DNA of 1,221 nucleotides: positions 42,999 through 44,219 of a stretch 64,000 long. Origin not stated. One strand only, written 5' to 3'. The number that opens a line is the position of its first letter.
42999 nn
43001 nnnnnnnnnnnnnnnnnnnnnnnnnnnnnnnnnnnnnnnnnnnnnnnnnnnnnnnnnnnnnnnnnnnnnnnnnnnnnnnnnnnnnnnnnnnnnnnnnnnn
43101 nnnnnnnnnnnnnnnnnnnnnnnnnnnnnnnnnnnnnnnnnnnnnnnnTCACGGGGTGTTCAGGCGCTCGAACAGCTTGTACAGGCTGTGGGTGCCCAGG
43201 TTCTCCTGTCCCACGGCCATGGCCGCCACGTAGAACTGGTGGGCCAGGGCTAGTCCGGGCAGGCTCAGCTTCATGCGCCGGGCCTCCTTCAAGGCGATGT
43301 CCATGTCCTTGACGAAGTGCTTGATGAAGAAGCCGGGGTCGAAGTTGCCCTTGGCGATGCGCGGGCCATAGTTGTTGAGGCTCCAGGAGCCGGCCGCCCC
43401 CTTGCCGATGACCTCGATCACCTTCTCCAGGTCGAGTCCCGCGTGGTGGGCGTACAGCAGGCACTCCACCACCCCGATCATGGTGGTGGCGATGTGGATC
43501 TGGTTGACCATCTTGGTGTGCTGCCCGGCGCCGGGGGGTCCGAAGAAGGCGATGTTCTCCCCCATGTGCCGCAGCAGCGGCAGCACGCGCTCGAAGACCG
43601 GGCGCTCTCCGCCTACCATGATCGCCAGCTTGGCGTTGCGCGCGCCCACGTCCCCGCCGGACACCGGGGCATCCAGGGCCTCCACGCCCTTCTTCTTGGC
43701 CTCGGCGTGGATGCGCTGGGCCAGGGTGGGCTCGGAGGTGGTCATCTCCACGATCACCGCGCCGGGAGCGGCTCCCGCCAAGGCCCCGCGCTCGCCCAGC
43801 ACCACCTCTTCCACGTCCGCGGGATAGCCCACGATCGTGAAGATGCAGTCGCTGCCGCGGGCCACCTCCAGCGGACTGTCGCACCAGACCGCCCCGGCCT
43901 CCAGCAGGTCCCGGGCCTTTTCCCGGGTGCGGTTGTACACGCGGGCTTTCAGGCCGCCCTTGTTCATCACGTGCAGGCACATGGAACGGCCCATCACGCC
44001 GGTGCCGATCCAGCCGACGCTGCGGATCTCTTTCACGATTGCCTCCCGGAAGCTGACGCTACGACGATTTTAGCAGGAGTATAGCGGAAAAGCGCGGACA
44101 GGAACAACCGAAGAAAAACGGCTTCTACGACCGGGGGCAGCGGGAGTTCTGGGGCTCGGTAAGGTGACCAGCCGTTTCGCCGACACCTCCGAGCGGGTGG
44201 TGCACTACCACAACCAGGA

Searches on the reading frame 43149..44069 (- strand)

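Call 36: search_protein_families(library=pfam, proteins=[window:43149-44069:-], max_evalue=0.001)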
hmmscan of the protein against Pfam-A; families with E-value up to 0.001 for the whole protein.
window:43149-44069:- (306 aa): 4 families
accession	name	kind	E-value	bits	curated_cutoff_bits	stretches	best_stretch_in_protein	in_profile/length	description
PF03446.21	NAD_binding_2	-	2.6e-50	171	21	1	18-174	2-157/161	NAD binding domain of 6-phosphogluconate dehydrogenase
PF14833.11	NAD_binding_11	-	5.8e-36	123.9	30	1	180-299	1-121/122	NAD-binding of NADP-dependent 3-hydroxyisobutyrate dehydrogenase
PF03807.23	F420_oxidored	-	7.9e-05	23.6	21.6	1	18-90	2-76/94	NADP oxidoreductase coenzyme F420-dependent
PF01488.26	Shikimate_DH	-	0.00082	19.9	24.3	0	17-57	14-54/138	Shikimate / quinate 5-dehydrogenase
